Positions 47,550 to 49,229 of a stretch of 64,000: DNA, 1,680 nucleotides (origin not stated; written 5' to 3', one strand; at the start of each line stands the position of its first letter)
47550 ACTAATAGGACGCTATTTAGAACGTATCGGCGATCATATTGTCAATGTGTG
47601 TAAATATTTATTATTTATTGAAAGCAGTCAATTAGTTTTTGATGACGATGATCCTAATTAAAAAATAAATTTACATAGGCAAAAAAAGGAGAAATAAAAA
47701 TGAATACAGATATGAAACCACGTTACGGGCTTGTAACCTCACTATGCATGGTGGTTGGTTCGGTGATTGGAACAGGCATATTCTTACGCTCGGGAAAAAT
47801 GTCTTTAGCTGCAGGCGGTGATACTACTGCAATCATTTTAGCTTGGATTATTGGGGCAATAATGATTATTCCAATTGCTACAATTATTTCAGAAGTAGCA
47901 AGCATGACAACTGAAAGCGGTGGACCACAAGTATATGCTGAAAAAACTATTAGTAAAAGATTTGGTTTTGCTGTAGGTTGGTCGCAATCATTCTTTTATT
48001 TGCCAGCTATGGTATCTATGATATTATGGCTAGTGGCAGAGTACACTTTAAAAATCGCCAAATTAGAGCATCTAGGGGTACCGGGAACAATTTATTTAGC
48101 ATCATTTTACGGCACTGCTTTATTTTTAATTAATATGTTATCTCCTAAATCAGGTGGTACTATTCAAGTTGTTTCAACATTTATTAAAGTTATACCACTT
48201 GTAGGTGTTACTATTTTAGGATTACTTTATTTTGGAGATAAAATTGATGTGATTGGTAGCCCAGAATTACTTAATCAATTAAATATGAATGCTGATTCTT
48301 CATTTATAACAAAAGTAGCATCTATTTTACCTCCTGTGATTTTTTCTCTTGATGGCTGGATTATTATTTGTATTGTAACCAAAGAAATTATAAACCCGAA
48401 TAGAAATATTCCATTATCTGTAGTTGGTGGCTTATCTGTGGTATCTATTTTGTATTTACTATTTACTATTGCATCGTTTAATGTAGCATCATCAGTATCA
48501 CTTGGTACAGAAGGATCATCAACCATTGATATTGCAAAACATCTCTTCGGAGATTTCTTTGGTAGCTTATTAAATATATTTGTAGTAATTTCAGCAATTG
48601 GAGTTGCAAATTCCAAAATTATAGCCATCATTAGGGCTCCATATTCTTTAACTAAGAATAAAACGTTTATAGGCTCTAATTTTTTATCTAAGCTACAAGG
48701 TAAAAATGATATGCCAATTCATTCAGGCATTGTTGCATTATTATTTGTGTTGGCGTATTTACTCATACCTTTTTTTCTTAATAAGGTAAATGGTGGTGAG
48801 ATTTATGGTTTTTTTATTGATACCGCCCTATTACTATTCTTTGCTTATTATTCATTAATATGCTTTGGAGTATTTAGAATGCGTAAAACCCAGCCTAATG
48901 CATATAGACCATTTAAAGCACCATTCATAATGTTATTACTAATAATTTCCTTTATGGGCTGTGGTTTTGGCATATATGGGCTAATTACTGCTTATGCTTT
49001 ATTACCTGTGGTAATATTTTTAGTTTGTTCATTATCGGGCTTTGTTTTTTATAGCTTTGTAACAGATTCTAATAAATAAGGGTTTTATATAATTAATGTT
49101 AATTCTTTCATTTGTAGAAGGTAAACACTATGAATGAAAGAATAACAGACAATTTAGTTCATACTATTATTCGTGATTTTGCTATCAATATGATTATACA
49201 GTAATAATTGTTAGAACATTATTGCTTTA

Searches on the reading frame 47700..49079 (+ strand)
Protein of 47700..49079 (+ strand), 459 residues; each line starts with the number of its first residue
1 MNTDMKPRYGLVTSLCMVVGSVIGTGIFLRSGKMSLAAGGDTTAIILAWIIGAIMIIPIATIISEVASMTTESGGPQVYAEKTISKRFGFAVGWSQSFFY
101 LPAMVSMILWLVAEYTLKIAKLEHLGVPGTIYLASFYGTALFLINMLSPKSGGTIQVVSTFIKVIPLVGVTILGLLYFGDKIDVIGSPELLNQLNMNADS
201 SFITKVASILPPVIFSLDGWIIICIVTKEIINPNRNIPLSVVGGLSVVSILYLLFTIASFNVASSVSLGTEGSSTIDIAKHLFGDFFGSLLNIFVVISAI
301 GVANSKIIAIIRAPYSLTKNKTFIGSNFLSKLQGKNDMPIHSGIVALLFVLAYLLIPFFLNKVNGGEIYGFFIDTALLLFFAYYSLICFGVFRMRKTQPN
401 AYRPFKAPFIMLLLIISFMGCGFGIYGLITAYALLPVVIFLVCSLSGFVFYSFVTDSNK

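Call 54: search_protein_families(library=pfam, proteins=[window:47700-49079:+], max_evalue=0.00001)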
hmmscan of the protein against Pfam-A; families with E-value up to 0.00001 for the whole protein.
window:47700-49079:+ (459 aa): 2 families
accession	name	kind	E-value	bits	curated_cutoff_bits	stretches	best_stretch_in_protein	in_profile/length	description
PF13520.12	AA_permease_2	-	6.5e-47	160.8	27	1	10-426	2-402/427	Amino acid permease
PF00324.27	AA_permease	-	1.3e-39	136.6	24.6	1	16-432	4-422/470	Amino acid permease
